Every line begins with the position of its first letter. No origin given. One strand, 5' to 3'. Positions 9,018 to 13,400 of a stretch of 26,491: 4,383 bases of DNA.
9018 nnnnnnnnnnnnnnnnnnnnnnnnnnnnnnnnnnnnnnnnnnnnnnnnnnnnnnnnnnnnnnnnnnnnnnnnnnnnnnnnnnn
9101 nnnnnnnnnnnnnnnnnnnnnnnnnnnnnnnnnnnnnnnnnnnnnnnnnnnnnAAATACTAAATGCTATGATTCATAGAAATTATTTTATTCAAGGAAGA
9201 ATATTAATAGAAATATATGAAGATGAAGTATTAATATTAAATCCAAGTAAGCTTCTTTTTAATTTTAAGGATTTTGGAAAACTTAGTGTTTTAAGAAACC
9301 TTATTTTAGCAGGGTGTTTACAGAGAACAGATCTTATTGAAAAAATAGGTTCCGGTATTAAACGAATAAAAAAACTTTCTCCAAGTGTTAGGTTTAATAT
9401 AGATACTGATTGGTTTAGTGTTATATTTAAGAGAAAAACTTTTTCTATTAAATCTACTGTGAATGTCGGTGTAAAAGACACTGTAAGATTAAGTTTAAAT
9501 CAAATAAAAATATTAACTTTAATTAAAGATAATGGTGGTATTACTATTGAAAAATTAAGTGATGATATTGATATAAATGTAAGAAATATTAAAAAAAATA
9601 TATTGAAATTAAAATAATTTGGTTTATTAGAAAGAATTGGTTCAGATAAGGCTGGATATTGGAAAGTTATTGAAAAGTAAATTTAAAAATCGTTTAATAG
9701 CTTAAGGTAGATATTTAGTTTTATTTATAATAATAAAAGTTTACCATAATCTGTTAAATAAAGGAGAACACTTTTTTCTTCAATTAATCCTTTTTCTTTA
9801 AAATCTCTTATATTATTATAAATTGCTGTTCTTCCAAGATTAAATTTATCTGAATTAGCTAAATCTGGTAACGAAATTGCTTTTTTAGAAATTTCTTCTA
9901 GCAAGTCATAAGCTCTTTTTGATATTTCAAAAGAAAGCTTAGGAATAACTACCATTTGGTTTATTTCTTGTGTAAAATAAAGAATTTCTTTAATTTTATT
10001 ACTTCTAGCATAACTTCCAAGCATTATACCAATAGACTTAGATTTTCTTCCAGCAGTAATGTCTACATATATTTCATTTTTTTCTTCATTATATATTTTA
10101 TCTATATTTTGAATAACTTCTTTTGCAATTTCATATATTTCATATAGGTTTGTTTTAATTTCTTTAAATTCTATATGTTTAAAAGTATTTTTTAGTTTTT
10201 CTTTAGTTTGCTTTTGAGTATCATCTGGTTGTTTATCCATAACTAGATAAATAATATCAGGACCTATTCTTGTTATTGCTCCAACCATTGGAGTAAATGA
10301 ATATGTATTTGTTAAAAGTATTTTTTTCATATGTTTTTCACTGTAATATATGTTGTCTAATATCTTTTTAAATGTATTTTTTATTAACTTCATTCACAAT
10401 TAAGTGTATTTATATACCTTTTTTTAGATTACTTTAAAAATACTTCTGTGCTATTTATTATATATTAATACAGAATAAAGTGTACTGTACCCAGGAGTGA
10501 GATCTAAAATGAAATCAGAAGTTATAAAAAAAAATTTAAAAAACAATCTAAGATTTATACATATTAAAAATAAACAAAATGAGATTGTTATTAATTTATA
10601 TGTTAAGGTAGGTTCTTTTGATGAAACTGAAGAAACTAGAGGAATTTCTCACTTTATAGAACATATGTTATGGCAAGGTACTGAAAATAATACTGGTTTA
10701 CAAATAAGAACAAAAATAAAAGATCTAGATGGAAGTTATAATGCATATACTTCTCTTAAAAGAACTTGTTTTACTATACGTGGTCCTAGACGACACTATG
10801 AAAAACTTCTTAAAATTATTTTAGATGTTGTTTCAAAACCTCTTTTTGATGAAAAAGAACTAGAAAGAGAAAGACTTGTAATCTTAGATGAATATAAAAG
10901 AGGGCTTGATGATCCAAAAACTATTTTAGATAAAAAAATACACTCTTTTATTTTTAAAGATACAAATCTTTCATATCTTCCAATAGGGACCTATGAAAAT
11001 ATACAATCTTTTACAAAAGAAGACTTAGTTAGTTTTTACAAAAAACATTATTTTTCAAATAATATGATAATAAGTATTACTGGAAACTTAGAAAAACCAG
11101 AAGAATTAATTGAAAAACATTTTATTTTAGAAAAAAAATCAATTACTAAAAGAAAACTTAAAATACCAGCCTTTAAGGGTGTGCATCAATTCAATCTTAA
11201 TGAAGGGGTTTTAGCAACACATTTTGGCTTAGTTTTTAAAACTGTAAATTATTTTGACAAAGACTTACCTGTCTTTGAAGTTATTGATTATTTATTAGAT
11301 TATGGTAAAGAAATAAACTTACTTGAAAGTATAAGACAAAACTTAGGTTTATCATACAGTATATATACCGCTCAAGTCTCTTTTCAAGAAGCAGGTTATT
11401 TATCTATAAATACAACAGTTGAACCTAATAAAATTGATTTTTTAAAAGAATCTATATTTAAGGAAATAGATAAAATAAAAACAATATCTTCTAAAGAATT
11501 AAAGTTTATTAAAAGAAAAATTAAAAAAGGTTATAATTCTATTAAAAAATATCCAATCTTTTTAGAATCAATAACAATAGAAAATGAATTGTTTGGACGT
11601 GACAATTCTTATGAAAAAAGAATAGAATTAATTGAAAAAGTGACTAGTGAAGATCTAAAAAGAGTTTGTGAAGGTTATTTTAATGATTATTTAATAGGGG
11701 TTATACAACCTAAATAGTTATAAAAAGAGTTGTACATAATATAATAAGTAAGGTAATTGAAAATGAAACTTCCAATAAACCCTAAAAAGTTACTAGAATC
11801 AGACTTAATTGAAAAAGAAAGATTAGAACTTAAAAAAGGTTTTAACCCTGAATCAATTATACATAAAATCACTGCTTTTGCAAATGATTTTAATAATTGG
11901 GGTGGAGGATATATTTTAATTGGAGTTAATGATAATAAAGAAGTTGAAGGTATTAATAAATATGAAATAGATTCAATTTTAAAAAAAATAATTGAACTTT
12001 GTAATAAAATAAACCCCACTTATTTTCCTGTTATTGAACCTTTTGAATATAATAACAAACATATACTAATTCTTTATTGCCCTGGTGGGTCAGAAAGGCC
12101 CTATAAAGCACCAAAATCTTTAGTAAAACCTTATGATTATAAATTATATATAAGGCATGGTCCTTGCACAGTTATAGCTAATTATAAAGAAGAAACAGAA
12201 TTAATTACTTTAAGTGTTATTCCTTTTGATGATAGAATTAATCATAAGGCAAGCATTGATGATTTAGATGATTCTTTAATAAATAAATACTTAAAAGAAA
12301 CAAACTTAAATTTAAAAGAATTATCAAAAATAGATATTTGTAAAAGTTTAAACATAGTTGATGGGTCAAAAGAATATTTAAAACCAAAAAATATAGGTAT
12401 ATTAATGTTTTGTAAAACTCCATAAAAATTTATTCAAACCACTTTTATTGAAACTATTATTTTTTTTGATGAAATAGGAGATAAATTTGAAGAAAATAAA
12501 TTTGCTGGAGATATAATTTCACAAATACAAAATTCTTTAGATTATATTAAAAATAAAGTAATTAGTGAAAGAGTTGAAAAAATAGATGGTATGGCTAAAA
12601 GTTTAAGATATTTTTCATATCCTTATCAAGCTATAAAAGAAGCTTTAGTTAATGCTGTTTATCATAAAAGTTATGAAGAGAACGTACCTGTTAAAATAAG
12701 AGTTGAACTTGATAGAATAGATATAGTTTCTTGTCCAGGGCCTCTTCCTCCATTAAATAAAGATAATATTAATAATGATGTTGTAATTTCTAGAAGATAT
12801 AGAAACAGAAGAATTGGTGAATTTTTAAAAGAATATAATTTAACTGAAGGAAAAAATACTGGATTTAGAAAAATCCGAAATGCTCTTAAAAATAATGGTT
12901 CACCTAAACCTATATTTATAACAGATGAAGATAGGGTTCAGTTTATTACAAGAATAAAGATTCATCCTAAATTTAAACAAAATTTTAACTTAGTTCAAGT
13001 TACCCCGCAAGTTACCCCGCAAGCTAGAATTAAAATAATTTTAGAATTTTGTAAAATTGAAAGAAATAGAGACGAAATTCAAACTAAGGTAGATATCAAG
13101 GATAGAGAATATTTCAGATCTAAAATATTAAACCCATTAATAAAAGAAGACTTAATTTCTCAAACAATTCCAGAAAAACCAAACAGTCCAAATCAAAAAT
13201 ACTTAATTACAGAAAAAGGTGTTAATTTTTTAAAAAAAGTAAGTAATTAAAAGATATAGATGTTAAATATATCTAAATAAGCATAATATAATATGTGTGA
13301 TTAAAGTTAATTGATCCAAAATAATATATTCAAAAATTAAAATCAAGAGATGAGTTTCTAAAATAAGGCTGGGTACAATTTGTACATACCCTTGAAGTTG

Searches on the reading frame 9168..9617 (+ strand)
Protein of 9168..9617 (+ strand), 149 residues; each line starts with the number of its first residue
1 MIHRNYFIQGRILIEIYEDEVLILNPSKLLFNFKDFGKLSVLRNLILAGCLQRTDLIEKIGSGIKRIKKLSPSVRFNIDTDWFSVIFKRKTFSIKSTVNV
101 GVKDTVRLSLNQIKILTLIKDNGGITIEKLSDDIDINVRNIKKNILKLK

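Call 23: search_protein_families(library=pfam, proteins=[window:9168-9617:+], max_evalue=0.01)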
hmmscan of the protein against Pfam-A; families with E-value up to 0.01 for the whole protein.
window:9168-9617:+ (149 aa): 3 families
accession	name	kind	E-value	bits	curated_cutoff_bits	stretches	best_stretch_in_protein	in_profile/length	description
PF13749.12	HATPase_c_4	-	2e-10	41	26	1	11-70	3-67/89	Putative ATP-dependent DNA helicase recG C-terminal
PF13412.12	HTH_24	-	0.0005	20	21.9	1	110-148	3-41/48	Winged helix-turn-helix DNA-binding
PF01047.28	MarR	-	0.0058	16.9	24.6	1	108-137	1-30/59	MarR family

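Call 51: search_protein_families(library=padloc, proteins=[window:9168-9617:+], max_evalue=0.001)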
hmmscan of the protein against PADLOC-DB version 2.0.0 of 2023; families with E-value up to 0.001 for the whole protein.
window:9168-9617:+ (149 aa): 0 families

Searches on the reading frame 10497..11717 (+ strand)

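Call 23: search_protein_families(library=pfam, proteins=[window:10497-11717:+], max_evalue=0.01)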
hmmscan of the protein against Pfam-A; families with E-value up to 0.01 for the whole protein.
window:10497-11717:+ (406 aa): 3 families
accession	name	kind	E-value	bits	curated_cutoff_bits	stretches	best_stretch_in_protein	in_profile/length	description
PF00675.25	Peptidase_M16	-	2.2e-29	102.7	22.3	1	25-159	7-142/149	Insulinase (Peptidase family M16)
PF05193.26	Peptidase_M16_C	-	1.1e-23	84.4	23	1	171-340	1-179/181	Peptidase M16 inactive domain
PF11728.13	ArAE_1_C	-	0.0054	17.2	22.4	0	15-82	66-134/166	Putative aromatic acid exporter C-terminal domain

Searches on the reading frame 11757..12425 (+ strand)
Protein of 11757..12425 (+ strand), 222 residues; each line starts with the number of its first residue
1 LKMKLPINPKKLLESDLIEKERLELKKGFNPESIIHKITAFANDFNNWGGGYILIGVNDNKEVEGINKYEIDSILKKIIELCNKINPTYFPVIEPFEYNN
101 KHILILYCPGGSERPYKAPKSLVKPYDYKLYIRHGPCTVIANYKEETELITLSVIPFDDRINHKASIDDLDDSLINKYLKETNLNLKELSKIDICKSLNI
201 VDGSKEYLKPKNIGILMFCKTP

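Call 23: search_protein_families(library=pfam, proteins=[window:11757-12425:+], max_evalue=0.01)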
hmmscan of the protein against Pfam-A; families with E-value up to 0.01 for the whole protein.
window:11757-12425:+ (222 aa): 1 family
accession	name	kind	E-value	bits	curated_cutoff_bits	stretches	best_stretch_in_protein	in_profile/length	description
PF04326.19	SLFN_AlbA_2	-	8.1e-19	68.7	25.3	1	19-136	1-112/118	Schlafen, AlbA_2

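Call 51: search_protein_families(library=padloc, proteins=[window:11757-12425:+], max_evalue=0.001)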
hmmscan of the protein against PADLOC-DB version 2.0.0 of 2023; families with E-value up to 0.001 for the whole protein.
window:11757-12425:+ (222 aa): 1 family
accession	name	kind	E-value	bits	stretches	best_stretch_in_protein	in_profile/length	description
PDLC02394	pAgo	-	1.8e-06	24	1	32-222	55-243/1121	-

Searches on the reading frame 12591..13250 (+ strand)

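Call 23: search_protein_families(library=pfam, proteins=[window:12591-13250:+], max_evalue=0.01)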
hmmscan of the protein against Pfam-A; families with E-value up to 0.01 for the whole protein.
window:12591-13250:+ (219 aa): 3 families
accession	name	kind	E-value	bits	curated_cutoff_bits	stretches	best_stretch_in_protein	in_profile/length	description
PF21247.3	Fic-like_C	-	6.9e-15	55.1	27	1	149-207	5-64/64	Filamentation induced by cAMP protein Fic-like, C-terminal domain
PF13749.12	HATPase_c_4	-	4.5e-12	46.3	26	1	33-117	3-86/89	Putative ATP-dependent DNA helicase recG C-terminal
PF14947.12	HTH_45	-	0.00033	21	25.5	1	150-218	11-70/77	Winged helix-turn-helix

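Call 51: search_protein_families(library=padloc, proteins=[window:12591-13250:+], max_evalue=0.001)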
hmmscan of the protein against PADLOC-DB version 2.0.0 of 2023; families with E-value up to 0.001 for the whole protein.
window:12591-13250:+ (219 aa): 3 families
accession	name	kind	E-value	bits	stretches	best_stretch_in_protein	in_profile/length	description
PDLC02402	Aga_SIR2-PNTD1-PNTD2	-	2.2e-08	30.7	1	8-60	440-492/876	Class I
PDLC02394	pAgo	-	8.2e-08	28.4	1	10-123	315-439/1121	-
PDLC02418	Aga_SIR2-Kinase-PNTD1-PNTD2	-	4.8e-07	26.3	1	8-127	318-444/756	Class I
